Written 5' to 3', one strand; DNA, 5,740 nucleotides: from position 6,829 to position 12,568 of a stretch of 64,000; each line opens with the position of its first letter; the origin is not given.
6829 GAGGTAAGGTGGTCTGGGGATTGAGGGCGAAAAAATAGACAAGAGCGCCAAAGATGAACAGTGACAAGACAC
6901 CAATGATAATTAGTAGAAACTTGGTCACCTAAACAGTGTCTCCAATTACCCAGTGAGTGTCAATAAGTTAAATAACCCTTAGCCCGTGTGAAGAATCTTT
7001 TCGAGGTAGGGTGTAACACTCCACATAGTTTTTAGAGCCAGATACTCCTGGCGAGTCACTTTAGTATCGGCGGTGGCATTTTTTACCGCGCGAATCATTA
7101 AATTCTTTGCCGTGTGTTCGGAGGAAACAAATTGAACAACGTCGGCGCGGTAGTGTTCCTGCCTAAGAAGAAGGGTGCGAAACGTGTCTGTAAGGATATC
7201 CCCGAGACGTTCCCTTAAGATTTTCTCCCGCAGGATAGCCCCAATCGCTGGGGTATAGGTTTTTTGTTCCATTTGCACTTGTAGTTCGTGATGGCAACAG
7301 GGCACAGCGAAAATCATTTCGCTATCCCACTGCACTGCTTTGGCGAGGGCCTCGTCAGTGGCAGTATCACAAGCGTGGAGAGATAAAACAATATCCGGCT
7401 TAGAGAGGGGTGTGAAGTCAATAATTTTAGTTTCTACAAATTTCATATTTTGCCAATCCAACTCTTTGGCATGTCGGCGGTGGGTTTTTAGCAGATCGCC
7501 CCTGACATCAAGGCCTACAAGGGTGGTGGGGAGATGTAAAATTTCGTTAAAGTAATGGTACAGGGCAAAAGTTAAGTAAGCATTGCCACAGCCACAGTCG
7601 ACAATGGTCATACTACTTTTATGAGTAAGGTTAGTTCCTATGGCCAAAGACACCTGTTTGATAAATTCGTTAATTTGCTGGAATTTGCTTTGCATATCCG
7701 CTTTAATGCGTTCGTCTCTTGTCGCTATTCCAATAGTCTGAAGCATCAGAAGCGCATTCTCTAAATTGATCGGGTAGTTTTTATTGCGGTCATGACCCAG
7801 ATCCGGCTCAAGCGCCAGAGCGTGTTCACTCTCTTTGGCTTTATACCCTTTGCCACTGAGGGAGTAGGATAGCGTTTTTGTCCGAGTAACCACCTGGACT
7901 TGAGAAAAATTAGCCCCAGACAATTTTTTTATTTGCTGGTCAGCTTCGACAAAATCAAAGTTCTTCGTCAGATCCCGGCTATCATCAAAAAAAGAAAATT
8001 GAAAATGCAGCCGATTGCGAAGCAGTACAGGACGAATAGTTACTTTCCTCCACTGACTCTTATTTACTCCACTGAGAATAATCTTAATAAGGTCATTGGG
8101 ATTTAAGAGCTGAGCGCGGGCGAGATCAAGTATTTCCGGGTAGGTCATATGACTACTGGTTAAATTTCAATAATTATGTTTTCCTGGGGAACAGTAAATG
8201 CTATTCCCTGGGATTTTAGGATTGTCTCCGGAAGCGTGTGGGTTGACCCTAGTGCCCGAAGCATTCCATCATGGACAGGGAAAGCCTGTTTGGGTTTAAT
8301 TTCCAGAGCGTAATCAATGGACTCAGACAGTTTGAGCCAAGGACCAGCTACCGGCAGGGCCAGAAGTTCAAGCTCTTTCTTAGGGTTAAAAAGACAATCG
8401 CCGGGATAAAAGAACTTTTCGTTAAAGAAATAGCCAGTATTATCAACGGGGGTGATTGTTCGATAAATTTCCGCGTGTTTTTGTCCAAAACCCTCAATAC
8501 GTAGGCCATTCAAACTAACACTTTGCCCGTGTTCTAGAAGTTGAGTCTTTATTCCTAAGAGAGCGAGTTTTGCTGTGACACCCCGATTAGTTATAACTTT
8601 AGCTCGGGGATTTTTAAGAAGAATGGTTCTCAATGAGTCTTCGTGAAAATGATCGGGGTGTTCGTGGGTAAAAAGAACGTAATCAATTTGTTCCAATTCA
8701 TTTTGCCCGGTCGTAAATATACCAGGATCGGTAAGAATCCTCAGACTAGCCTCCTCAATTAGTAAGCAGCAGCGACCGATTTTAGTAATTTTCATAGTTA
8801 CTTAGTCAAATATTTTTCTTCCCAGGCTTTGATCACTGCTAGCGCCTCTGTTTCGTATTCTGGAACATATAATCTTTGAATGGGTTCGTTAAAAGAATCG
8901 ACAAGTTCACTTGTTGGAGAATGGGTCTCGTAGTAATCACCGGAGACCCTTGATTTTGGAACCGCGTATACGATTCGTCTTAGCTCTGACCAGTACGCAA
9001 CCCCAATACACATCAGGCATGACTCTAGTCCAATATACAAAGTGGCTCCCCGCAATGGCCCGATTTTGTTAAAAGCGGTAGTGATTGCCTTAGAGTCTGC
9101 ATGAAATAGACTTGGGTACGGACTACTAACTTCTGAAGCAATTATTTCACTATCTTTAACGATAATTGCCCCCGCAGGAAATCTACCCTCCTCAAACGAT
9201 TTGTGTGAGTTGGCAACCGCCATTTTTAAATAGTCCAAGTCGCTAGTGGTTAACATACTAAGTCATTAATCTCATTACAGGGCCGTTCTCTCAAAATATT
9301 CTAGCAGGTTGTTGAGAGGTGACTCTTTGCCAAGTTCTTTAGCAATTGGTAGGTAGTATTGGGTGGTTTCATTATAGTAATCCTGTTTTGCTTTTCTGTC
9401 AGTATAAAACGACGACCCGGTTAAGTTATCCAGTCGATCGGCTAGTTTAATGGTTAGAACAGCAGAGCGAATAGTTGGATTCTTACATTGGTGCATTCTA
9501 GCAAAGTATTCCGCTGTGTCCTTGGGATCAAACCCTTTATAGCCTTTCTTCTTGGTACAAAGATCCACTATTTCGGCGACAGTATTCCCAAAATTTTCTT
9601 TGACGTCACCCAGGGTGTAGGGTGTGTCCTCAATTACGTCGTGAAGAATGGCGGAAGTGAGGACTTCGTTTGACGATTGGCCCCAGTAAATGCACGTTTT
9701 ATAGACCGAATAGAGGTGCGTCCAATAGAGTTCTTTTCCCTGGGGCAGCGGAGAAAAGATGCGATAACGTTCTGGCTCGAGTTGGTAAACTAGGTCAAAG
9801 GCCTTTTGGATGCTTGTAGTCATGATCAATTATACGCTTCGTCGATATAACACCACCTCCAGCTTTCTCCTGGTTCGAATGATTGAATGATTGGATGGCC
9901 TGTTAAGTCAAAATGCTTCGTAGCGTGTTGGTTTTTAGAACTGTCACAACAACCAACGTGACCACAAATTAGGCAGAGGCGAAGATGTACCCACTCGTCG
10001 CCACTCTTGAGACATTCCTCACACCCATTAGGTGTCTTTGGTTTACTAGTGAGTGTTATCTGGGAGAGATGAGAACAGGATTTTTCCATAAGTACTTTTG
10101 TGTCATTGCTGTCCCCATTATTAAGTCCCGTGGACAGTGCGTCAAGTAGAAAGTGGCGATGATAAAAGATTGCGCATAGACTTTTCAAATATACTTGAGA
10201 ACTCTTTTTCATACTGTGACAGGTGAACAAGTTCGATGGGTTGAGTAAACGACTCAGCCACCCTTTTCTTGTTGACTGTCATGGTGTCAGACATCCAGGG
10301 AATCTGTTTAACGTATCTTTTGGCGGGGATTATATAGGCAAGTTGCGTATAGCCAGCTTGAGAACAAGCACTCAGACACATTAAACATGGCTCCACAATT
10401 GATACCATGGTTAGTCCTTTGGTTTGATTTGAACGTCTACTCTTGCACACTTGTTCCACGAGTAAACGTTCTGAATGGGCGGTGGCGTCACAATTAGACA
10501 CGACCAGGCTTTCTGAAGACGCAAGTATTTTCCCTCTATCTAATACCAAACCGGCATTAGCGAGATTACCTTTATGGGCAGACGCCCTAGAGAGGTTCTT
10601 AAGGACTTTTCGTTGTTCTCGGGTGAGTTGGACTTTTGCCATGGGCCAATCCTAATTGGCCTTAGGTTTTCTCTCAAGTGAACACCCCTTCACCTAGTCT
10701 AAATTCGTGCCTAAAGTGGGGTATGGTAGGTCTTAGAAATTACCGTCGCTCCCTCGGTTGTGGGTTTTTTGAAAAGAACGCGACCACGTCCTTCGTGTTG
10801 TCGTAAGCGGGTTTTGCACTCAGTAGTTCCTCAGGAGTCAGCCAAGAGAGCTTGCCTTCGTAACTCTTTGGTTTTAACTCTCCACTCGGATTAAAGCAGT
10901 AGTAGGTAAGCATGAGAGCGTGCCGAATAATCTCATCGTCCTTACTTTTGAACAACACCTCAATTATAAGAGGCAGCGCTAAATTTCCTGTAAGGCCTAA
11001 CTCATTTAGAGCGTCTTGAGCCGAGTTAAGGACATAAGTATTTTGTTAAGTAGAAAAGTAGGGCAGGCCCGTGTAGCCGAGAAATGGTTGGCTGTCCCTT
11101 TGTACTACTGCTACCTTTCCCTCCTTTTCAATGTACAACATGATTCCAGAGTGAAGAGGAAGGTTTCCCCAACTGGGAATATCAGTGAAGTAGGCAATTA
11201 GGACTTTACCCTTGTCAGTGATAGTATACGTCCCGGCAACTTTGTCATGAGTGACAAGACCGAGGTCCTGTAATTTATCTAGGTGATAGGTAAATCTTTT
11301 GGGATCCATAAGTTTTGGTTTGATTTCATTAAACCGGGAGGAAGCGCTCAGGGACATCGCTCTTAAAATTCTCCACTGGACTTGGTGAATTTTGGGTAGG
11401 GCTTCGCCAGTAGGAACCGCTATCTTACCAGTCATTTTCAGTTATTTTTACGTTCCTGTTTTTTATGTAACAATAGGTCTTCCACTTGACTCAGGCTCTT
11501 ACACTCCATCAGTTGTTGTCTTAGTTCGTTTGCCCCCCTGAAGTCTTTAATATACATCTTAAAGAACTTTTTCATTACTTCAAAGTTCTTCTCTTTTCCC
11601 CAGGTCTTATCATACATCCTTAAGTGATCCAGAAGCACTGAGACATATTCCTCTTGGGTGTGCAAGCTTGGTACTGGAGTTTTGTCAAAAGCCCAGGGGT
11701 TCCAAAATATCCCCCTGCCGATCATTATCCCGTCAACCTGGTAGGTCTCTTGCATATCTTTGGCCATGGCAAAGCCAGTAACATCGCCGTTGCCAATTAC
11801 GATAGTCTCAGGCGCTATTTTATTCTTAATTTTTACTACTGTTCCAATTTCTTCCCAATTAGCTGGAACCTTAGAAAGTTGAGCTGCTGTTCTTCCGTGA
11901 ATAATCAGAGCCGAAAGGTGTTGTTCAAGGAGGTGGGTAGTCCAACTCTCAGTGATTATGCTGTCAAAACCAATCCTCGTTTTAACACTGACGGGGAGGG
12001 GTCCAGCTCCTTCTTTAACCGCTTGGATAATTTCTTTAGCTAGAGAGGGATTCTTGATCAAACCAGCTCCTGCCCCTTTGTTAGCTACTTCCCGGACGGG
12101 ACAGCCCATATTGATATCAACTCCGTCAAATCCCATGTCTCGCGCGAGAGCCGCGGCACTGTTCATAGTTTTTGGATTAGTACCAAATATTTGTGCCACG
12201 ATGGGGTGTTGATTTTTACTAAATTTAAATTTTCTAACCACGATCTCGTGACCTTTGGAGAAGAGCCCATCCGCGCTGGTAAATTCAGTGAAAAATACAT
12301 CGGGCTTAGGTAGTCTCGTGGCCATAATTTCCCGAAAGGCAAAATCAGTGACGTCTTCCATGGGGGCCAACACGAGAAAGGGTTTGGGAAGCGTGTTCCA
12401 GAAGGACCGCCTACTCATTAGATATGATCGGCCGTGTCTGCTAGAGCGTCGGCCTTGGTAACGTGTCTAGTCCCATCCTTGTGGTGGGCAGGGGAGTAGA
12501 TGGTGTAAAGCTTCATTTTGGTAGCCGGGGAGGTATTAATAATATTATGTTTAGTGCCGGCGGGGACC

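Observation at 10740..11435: wHTH-Nudix fusion gene (domain order inverted relative to NrtR) split by a single in-frame TAA inside the Nudix box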

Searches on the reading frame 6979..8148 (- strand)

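Call 37: search_protein_families(library=ncbifam, max_evalue=0.001, proteins=[window:6979-8148:-])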
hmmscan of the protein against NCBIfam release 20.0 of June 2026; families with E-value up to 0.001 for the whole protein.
window:6979-8148:- (389 aa): 1 family
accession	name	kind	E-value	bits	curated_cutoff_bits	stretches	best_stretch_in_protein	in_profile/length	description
NF008300.0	PRK11088.1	equivalog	7.9e-05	22.3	303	1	166-292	74-191/272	23S rRNA (guanine(745)-N(1))-methyltransferase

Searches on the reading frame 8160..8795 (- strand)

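Call 37: search_protein_families(library=ncbifam, max_evalue=0.001, proteins=[window:8160-8795:-])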
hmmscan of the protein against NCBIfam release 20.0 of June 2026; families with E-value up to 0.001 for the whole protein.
window:8160-8795:- (211 aa): 2 families
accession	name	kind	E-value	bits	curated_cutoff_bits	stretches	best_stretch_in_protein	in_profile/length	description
NF001911.0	PRK00685.1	equivalog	8.5e-10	38.5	144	1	1-107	1-109/228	metal-dependent hydrolase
NF038231.1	MBL_Geo_Pelo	equivalog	3.6e-05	23.5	360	1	7-60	33-90/250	GPMC system MBL fold metallohydrolase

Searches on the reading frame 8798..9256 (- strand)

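Call 37: search_protein_families(library=ncbifam, max_evalue=0.001, proteins=[window:8798-9256:-])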
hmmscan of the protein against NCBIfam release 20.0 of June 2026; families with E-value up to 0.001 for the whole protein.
window:8798-9256:- (152 aa): 2 families
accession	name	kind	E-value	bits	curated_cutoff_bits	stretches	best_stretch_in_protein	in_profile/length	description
NF008113.2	PRK10860.1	equivalog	2.3e-10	40.6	150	1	5-99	6-105/165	tRNA adenosine(34) deaminase TadA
TIGR00326.1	eubact_ribD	equivalog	1.9e-05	24.1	156.35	1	28-80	21-69/343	bifunctional diaminohydroxyphosphoribosylaminopyrimidine deaminase/5-amino-6-(5-phosphoribosylamino)uracil reductase RibD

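Call 38: search_protein_families(library=pfam, max_evalue=0.001, proteins=[window:8798-9256:-])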
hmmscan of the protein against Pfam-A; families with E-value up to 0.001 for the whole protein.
window:8798-9256:- (152 aa): 2 families
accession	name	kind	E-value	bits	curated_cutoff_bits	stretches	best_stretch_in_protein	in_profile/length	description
PF00383.29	dCMP_cyt_deam_1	-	1.8e-14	53.9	25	1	5-98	3-101/102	Cytidine and deoxycytidylate deaminase zinc-binding region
PF14437.12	MafB19-deam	-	1.3e-12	48.3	27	1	6-100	3-102/142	MafB19-like deaminase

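Call 69: search_protein_families(library=padloc, max_evalue=0.01, proteins=[window:8798-9256:-])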
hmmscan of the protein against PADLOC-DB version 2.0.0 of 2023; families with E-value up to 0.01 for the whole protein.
window:8798-9256:- (152 aa): 1 family
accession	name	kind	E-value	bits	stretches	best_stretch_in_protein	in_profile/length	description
PDLC02373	dCTPase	-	0.00089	16.2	1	52-98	440-486/630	-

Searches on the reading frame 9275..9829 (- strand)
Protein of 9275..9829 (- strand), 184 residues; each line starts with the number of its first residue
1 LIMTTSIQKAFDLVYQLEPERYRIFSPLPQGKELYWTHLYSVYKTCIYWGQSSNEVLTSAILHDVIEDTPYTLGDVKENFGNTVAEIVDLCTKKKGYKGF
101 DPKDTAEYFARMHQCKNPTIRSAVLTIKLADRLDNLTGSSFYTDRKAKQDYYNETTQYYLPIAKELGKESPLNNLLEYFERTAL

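Call 37: search_protein_families(library=ncbifam, max_evalue=0.001, proteins=[window:9275-9829:-])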
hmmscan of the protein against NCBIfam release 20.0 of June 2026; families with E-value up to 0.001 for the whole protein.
window:9275-9829:- (184 aa): 2 families
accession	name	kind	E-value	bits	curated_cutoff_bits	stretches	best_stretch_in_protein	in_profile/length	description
TIGR00691.1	spoT_relA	subfamily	5e-20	71.4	499.2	1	37-170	22-152/687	RelA/SpoT family protein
NF008303.0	PRK11092.1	equivalog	4.8e-16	58.1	947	1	51-168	60-175/702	bifunctional GTP diphosphokinase/guanosine-3',5'-bis pyrophosphate 3'-pyrophosphohydrolase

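Call 38: search_protein_families(library=pfam, max_evalue=0.001, proteins=[window:9275-9829:-])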
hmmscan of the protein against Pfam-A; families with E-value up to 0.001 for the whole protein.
window:9275-9829:- (184 aa): 2 families
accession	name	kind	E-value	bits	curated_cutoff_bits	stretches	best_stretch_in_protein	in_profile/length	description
PF13328.12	HD_4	-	3.8e-14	53.1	27.2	1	30-167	15-154/156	HD domain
PF01966.28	HD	-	2.1e-06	28.4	22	1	35-135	1-115/116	HD domain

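Call 69: search_protein_families(library=padloc, max_evalue=0.01, proteins=[window:9275-9829:-])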
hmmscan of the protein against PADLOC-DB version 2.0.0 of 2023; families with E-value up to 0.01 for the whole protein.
window:9275-9829:- (184 aa): 0 families

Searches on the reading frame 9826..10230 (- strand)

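Call 38: search_protein_families(library=pfam, max_evalue=0.001, proteins=[window:9826-10230:-])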
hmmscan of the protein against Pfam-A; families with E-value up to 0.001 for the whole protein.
window:9826-10230:- (134 aa): 1 family
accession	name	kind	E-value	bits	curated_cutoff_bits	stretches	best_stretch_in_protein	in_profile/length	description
PF02148.25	zf-UBP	-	5.5e-14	52.6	22.7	1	70-133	1-57/63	Zn-finger in ubiquitin-hydrolases and other protein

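Call 69: search_protein_families(library=padloc, max_evalue=0.01, proteins=[window:9826-10230:-])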
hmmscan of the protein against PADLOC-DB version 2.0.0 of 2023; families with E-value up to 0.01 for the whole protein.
window:9826-10230:- (134 aa): 0 families

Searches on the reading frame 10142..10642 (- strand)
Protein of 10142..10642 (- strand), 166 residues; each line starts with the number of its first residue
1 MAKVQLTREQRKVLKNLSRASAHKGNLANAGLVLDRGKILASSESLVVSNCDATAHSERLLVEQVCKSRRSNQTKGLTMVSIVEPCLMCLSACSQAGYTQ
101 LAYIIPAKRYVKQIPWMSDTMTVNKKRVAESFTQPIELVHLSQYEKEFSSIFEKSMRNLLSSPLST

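Call 37: search_protein_families(library=ncbifam, max_evalue=0.001, proteins=[window:10142-10642:-])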
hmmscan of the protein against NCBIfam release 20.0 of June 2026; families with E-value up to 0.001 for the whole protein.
window:10142-10642:- (166 aa): 1 family
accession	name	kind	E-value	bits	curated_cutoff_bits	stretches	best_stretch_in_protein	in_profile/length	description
NF008113.2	PRK10860.1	equivalog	0.00032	20.6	150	1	12-103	13-103/165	tRNA adenosine(34) deaminase TadA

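Call 38: search_protein_families(library=pfam, max_evalue=0.001, proteins=[window:10142-10642:-])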
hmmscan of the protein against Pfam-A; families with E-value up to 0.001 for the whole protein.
window:10142-10642:- (166 aa): 2 families
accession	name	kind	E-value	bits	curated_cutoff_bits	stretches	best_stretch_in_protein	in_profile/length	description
PF00383.29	dCMP_cyt_deam_1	-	6e-11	42.6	25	1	12-103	10-100/102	Cytidine and deoxycytidylate deaminase zinc-binding region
PF14437.12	MafB19-deam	-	1e-07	32.4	27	1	11-105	8-101/142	MafB19-like deaminase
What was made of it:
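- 10142..10642 (-): Conserved partner and presumed target gene: cytidine/dCMP-deaminase-fold zinc deaminase, intact (HSE and PCLMC motifs). PF00383 6e-11 (call 38).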

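Call 48: search_solved_structures(query=window:10142-10642:-, max_evalue=0.01)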
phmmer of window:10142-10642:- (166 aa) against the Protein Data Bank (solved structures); distinct sequences matched with E-value up to 0.01: 13.
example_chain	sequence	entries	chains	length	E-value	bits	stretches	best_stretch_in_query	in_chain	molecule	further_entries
1wwr_A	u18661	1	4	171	2.3e-07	34.2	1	16-99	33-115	tRNA adenosine deaminase TadA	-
7cph_A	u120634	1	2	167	9.4e-07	32.2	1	12-93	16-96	tRNA-specific adenosine deaminase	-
2a8n_A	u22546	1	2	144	1.4e-05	28.4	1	29-103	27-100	cytidine and deoxycytidylate deaminase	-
5jfy_A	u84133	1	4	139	2.3e-05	27.7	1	31-107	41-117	Deoxycytidine deaminase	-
1tiy_A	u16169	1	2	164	3e-05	27.4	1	30-98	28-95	Guanine deaminase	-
1wkq_A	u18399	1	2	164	3e-05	27.4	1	30-97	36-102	Guanine deaminase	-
7dqn_A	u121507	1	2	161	5.5e-05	26.5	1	32-107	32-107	Guanosine deaminase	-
7dbf_A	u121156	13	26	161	5.5e-05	26.5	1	32-107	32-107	Guanosine deaminase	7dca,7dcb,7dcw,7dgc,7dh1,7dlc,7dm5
7w1q_A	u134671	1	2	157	0.00014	25.2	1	32-107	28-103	Guanosine deaminase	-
6l2m_A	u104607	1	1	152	0.00014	25.2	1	14-106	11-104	Nucleoside deaminase family protein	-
7dc9_A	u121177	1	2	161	0.00015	25.1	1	32-107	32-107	Guanosine deaminase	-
2b3j_A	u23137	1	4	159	0.00023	24.5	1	20-95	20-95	tRNA adenosine deaminase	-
6l2l_A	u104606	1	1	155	0.00038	23.8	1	30-111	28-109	Nucleoside deaminase family protein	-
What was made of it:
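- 10142..10642 (-): Closest PDB entries are TadA 1wwr 2e-7 and guanine/guanosine deaminases 3e-5 (call 48).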

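Call 55: list_cluster_members(proteins=[P0007, window:10142-10642:-, window:10740-10958:-, window:11438-12418:-])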
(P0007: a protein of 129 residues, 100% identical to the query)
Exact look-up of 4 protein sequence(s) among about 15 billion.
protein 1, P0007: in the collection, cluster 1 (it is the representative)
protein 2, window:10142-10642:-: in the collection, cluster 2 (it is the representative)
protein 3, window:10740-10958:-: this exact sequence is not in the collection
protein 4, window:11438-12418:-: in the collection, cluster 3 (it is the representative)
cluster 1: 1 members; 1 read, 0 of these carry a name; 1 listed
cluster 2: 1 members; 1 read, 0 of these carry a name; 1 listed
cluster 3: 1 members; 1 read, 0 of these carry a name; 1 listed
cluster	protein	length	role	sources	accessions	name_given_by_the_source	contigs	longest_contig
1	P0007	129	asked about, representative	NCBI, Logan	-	-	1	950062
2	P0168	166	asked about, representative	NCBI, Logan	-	-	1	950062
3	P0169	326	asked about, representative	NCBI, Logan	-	-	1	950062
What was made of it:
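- The 72-aa ORF is absent from the protein collection (call 55).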

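Call 69: search_protein_families(library=padloc, max_evalue=0.01, proteins=[window:10142-10642:-])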
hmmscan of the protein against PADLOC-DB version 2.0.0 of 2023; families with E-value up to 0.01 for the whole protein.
window:10142-10642:- (166 aa): 0 families

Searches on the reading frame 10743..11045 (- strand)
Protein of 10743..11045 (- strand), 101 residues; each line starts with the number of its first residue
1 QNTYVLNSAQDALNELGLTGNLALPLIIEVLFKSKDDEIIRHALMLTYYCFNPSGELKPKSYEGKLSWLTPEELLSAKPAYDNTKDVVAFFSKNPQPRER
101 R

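Call 4: search_protein_families(library=pfam, max_evalue=10, proteins=[window:10743-11045:-])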
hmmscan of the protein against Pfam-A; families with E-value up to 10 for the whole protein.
seq(101 aa): 1 family
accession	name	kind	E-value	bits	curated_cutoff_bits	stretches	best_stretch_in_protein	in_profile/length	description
PF16262.11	DUF4916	-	0.16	12.1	27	1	41-78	112-148/170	Domain of unknown function (DUF4916)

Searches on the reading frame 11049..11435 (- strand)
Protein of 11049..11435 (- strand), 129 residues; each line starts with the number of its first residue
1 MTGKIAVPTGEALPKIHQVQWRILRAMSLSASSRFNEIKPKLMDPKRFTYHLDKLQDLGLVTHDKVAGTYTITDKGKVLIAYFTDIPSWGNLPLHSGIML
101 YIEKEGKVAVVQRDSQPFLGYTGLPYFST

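Call 4: search_protein_families(library=pfam, max_evalue=10, proteins=[window:11049-11435:-])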
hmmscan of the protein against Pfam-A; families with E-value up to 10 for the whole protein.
seq(129 aa): 9 families
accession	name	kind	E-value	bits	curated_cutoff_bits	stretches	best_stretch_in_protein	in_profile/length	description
PF14947.12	HTH_45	-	0.0006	20.2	25.5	1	43-83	31-69/77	Winged helix-turn-helix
PF04182.18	B-block_TFIIIC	-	0.0018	18.8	22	1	43-66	30-53/73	B-block binding subunit of TFIIIC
PF24038.1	DUF7347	-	0.0032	18.1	27.6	1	21-79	14-73/77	Domain of unknown function (DUF7347)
PF01638.23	HxlR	-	0.005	17.1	20.8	1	22-91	9-84/91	HxlR-like helix-turn-helix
PF14338.12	Mrr_N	-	0.045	14.3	29.5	1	46-79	52-84/87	Mrr N-terminal domain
PF25213.1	HVO_A0261_N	-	0.09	13.1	35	1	49-85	40-76/86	HVO_A0261 N-terminal domain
PF14277.12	DUF4364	-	0.096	12.9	26.9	1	48-85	36-75/162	Domain of unknown function (DUF4364)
PF01846.25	FF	-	0.15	12.6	22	1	24-49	10-35/50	FF domain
PF12840.13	HTH_20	-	0.21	12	27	1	49-63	36-50/51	Helix-turn-helix domain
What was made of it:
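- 11190..11384 (-): Winged helix-turn-helix domain (window residues about 18-82). Weak Pfam hits HTH_45 6e-4 and HxlR 5e-3 (call 4).
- On Winged-helix DNA-binding domain: Sub-threshold hits are HTH_45, HxlR and DUF7347 (call 4).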

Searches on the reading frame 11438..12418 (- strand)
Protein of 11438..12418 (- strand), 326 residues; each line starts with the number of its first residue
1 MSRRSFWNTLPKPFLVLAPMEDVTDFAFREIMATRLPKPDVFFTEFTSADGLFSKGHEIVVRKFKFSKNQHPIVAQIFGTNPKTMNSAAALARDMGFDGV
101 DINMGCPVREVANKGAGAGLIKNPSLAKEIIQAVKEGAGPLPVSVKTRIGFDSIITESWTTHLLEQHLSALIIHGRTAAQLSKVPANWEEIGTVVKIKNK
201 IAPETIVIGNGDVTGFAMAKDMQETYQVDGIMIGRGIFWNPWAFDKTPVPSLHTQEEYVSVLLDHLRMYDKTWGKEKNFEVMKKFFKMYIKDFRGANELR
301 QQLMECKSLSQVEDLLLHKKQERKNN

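Call 37: search_protein_families(library=ncbifam, max_evalue=0.001, proteins=[window:11438-12418:-])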
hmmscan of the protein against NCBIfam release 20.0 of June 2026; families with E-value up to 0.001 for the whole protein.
window:11438-12418:- (326 aa): 7 families
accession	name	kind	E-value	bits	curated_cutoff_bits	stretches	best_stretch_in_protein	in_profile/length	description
TIGR00737.1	nifR3_yhdG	equivalog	1.3e-62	211.8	293.3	1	15-317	10-312/319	tRNA dihydrouridine synthase DusB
NF008774.0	PRK11815.1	equivalog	2.5e-40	138.4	269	1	13-320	13-324/337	tRNA dihydrouridine(20/20a) synthase DusA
TIGR00742.1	yjbN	subfamily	9e-29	100.8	397.2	1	16-312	4-304/318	tRNA dihydrouridine(20/20a) synthase DusA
NF007838.0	PRK10550.1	equivalog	5.5e-27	94.6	395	1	16-308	4-299/312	tRNA dihydrouridine(16) synthase DusC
NF006183.0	PRK08318.1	equivalog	2e-06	26.8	335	1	62-146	91-174/422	NAD-dependent dihydropyrimidine dehydrogenase subunit PreA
TIGR00736.1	nifR3_rel_arch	hypoth_equivalog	7.1e-06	25.7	218.7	1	98-224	94-211/231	MJ0144 family RNA dihydrouridine synthase-like protein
TIGR01037.2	pyrD_sub1_fam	subfamily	1.4e-05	24.3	270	1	49-147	67-164/300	dihydroorotate dehydrogenase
